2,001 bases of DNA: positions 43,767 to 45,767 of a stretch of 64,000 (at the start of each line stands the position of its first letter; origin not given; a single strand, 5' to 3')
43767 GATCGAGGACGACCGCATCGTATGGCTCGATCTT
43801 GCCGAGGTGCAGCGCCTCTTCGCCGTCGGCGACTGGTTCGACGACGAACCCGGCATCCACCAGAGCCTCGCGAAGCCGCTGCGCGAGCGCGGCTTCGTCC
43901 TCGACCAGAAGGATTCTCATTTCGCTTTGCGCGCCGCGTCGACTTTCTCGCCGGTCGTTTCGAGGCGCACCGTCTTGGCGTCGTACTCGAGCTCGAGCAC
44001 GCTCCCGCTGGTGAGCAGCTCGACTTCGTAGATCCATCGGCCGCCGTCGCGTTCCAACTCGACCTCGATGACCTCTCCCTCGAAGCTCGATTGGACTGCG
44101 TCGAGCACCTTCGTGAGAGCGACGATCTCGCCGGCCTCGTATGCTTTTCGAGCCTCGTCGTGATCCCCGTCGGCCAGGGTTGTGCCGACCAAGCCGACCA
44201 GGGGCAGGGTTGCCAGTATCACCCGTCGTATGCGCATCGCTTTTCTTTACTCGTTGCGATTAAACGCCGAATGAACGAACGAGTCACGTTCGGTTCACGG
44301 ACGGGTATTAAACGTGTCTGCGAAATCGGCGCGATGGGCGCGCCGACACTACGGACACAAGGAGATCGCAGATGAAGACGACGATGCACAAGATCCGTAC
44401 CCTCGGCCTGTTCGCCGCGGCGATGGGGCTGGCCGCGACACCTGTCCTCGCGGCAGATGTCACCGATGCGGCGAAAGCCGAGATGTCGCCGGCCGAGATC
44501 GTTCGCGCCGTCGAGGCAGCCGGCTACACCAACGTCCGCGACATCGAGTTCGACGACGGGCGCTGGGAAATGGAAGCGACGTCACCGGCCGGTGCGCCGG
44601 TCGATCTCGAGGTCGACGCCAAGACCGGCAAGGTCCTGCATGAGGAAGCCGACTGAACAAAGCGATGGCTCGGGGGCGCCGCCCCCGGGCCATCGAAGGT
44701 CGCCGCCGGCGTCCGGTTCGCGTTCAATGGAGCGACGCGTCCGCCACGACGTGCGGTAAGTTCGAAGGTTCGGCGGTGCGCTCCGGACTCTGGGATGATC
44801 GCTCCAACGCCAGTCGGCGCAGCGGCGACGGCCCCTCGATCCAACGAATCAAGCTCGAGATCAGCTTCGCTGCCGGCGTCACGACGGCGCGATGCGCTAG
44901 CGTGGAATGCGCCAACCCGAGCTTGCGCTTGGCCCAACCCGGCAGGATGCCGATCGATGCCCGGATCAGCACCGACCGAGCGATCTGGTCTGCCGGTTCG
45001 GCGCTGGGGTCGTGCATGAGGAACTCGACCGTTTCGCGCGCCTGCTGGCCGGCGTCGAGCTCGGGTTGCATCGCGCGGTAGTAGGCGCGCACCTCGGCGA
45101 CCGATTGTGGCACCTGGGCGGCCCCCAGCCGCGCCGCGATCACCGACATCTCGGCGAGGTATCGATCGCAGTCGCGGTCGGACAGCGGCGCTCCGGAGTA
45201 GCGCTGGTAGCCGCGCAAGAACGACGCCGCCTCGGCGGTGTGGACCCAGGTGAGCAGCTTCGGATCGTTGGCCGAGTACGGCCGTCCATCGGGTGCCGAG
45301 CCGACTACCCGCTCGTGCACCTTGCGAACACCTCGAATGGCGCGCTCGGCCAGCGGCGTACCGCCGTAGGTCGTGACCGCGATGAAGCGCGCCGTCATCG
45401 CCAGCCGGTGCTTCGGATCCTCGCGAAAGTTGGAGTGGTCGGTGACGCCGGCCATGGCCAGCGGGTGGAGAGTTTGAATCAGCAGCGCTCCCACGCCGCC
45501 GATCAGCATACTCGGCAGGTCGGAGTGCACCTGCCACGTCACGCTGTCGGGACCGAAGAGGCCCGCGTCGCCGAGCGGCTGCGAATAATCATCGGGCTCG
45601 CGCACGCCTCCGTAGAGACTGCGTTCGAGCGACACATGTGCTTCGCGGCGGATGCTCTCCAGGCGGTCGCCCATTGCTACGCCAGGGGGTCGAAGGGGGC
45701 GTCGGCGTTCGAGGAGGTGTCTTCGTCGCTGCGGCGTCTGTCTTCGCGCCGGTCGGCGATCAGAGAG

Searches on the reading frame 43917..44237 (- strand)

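Call 64: search_protein_families(library=pfam, proteins=[window:43917-44237:-], max_evalue=0.001)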
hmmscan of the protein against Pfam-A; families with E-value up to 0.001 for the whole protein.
window:43917-44237:- (106 aa): 1 family
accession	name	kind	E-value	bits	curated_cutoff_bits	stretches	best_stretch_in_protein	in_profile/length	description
PF03413.25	PepSY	-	3.8e-08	34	24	1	41-89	4-53/60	Peptidase propeptide and YPEB domain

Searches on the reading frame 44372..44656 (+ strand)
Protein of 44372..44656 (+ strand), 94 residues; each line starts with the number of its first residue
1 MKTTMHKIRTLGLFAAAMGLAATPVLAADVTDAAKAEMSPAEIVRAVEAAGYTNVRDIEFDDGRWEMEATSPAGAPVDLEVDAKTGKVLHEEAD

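Call 64: search_protein_families(library=pfam, proteins=[window:44372-44656:+], max_evalue=0.001)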
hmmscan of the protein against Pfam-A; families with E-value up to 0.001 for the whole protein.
window:44372-44656:+ (94 aa): 2 families
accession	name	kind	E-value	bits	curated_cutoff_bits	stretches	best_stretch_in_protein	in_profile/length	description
PF13670.12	PepSY_2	-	1.5e-16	60.6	24.3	1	14-91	4-82/83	Peptidase propeptide and YPEB domain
PF03413.25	PepSY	-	5.1e-05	23.9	24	1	29-89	6-57/60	Peptidase propeptide and YPEB domain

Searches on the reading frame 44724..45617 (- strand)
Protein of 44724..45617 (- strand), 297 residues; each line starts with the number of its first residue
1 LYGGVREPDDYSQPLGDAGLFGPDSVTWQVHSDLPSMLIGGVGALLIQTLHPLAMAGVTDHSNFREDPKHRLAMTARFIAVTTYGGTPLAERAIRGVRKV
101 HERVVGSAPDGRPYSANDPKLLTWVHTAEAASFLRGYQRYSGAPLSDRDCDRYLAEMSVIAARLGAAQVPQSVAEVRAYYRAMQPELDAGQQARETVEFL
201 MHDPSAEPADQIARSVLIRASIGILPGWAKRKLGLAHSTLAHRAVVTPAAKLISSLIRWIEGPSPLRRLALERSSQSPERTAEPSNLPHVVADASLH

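Call 64: search_protein_families(library=pfam, proteins=[window:44724-45617:-], max_evalue=0.001)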
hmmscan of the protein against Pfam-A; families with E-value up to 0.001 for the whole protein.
window:44724-45617:- (297 aa): 1 family
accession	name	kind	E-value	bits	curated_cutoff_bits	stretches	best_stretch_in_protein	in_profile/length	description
PF09995.15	MPAB_Lcp_cat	-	2.1e-61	208.4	23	1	28-252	1-228/231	ER-bound oxygenase mpaB/B'/Rubber oxygenase, catalytic domain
